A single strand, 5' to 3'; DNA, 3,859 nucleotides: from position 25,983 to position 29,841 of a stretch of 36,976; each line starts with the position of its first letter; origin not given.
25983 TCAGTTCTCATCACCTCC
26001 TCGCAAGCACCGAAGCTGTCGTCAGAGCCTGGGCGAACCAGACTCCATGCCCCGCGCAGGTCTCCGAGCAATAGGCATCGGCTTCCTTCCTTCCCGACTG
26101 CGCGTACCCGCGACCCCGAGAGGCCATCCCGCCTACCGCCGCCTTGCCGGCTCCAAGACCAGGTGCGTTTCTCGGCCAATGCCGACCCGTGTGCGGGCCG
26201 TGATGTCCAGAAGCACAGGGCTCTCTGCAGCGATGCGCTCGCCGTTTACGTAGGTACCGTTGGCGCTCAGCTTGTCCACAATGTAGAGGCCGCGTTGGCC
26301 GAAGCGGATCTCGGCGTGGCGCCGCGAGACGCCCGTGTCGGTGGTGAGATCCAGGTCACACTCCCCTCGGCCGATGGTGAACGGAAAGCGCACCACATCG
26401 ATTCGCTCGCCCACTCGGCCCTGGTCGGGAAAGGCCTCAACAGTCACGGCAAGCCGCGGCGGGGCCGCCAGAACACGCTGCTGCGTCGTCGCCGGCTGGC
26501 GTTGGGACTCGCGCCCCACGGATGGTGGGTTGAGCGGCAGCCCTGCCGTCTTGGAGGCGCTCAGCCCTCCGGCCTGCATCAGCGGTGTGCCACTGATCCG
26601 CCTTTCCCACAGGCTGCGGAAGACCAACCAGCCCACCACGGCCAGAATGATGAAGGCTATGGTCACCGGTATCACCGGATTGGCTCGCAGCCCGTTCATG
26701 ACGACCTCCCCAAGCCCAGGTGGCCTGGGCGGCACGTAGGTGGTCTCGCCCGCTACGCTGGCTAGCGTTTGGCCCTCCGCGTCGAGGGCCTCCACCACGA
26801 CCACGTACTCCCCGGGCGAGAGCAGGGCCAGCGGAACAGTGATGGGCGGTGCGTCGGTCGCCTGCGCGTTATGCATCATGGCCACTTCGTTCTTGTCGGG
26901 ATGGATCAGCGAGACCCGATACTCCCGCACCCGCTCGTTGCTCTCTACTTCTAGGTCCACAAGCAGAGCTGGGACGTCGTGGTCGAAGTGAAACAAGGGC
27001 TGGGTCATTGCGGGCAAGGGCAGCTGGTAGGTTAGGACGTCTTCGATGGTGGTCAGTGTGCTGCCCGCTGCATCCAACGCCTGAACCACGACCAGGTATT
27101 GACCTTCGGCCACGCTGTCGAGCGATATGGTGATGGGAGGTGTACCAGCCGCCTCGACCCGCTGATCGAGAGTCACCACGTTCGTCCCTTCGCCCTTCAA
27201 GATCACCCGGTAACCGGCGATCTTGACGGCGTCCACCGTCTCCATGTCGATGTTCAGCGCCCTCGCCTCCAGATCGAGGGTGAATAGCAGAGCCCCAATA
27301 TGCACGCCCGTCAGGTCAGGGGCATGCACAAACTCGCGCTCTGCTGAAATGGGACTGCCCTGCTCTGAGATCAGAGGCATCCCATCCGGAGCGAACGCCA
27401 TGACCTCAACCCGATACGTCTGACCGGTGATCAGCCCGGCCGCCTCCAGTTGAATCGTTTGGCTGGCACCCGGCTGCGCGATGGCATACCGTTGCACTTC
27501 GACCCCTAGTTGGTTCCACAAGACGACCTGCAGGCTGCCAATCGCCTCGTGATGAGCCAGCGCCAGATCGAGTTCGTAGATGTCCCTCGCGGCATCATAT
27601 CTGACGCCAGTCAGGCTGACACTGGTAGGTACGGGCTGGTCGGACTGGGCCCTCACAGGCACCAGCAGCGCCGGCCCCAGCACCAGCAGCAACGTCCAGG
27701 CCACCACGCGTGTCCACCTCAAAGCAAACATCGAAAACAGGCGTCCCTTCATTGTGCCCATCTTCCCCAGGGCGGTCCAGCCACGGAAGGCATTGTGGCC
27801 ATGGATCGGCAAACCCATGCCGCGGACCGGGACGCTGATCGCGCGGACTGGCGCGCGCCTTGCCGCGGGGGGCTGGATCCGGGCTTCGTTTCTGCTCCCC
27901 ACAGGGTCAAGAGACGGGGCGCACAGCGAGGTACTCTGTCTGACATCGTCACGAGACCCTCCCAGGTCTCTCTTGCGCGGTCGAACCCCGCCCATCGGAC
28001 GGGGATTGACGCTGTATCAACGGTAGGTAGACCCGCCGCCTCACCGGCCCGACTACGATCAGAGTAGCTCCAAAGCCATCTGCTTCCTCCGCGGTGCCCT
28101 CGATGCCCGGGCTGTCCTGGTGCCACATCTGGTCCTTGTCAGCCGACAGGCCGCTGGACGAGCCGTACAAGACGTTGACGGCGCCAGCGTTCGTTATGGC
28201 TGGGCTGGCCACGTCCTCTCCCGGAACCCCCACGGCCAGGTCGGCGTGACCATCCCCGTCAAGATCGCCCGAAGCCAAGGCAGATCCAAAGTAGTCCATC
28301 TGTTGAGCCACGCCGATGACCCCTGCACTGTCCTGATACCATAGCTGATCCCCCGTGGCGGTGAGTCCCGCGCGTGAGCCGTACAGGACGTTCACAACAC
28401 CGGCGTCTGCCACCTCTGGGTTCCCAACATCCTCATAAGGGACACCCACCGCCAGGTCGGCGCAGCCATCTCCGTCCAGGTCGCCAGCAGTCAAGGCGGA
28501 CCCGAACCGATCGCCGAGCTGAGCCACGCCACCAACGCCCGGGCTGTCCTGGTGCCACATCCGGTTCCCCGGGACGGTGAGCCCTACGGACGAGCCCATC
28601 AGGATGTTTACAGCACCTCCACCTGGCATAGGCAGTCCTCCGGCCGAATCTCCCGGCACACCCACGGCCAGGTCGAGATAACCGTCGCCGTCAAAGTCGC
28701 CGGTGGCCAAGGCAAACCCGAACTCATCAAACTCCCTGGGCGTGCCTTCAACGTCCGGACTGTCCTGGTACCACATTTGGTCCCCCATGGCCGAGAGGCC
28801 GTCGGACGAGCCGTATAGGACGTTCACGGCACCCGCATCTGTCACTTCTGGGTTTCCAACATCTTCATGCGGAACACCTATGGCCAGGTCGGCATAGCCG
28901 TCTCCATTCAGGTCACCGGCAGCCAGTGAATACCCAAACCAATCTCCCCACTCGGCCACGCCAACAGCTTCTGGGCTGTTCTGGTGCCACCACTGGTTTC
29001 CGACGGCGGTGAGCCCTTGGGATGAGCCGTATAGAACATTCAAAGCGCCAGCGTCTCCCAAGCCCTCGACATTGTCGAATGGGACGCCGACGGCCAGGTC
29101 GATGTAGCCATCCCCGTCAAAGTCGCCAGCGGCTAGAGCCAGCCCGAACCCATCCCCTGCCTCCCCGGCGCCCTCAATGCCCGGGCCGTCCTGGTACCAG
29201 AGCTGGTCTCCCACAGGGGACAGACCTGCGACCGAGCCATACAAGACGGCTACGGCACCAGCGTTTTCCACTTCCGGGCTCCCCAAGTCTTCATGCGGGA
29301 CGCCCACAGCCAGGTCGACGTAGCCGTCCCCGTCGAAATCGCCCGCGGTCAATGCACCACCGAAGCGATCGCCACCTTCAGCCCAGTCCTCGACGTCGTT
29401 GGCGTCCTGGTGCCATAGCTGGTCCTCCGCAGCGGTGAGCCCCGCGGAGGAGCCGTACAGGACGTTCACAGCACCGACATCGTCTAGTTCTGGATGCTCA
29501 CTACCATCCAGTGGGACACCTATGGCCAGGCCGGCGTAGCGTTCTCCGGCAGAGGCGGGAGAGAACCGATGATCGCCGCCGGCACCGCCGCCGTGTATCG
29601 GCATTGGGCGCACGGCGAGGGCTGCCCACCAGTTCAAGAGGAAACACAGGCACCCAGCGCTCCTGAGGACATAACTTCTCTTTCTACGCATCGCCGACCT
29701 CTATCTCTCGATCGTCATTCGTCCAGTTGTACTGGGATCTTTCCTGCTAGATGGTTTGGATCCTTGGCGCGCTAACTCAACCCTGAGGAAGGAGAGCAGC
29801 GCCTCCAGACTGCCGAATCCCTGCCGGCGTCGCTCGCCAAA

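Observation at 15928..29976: Minimal, atypical type VII (WXG100) secretion-like locus coupled to Ser/Thr kinase and FHA signalling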

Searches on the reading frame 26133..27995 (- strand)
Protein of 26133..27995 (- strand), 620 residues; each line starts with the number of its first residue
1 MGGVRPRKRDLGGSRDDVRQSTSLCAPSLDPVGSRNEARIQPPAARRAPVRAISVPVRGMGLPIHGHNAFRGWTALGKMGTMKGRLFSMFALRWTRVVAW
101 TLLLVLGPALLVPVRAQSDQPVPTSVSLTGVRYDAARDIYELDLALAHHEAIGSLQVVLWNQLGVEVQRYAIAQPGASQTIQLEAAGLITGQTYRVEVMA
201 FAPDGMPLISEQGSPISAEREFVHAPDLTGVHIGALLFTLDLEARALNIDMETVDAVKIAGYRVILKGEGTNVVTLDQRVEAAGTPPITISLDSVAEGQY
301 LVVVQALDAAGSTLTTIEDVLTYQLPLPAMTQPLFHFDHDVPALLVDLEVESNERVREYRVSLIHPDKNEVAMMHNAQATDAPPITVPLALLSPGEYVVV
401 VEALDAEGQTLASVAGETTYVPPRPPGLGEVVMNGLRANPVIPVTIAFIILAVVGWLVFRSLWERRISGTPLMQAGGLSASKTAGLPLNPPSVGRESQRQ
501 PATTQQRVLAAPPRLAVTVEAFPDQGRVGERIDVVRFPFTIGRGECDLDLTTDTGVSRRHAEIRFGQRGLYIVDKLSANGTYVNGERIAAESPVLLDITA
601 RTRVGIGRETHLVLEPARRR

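Call 4: search_protein_families(library=pfam, proteins=[window:26133-27995:-], max_evalue=0.01)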
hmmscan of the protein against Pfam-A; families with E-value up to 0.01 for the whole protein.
window:26133-27995:- (620 aa): 4 families
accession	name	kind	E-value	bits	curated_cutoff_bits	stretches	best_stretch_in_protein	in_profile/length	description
PF00498.31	FHA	-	1.6e-13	51.3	20.7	1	540-596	2-58/67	FHA domain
PF16697.10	Yop-YscD_cpl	-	2.9e-07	31.1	33.2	1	539-606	19-85/94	Inner membrane component of T3SS, cytoplasmic domain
PF04234.18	CopC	-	9.1e-05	23.8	23.3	0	349-411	23-84/92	CopC domain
PF19077.6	Big_13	-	0.0071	17.3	27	0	273-315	51-92/102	Bacterial Ig-like domain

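Call 58: search_protein_families(library=ncbifam, proteins=[window:26133-27995:-], max_evalue=0.01)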
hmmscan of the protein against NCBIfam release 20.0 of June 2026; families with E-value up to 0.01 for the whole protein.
window:26133-27995:- (620 aa): 5 families
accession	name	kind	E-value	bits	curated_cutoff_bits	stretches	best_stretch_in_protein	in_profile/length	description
NF049868.1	FhaB_Rv0019c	equivalog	1.3e-09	38.3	125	1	495-605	49-152/158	FHA domain-containing protein FhaB/FipA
NF041660.2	oxygluDhInhib_OdhI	equivalog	9.8e-08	31.9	200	1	541-591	60-110/130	oxoglutarate dehydrogenase inhibitor Odhl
TIGR03354.1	VI_FHA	hypoth_equivalog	7.6e-07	29.3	120.25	1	539-605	26-95/420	type VI secretion system-associated FHA domain protein TagH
NF052573.1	HisKinEspAMyxo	equivalog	9.4e-06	23.9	1400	1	532-591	41-101/755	serine histidine kinase EspA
NF033760.1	gliding_GltG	equivalog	0.00056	18.6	650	1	552-589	39-77/650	adventurous gliding motility protein GltG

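Call 95: search_protein_families(library=padloc, proteins=[window:26133-27761:-], max_evalue=0.001)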
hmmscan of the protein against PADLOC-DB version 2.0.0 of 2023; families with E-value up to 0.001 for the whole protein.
window:26133-27761:- (542 aa): 0 families

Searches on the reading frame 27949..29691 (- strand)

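Call 4: search_protein_families(library=pfam, proteins=[window:27949-29691:-], max_evalue=0.01)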
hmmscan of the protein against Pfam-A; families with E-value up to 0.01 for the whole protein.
window:27949-29691:- (580 aa): 3 families
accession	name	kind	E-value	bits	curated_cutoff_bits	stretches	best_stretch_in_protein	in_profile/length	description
PF01839.29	FG-GAP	-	7.5e-58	192.1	22.1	6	252-289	1-34/37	FG-GAP repeat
PF13517.12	FG-GAP_3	-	3.6e-20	72.7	26.9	2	247-270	39-60/61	FG-GAP-like repeat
PF12256.14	TcdB_toxin_midN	-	0.0025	17.6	24.8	0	240-277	14-51/181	Insecticide toxin TcdB middle/N-terminal region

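Call 95: search_protein_families(library=padloc, proteins=[window:27949-29691:-], max_evalue=0.001)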
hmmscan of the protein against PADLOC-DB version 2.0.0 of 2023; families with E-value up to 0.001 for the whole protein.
window:27949-29691:- (580 aa): 0 families
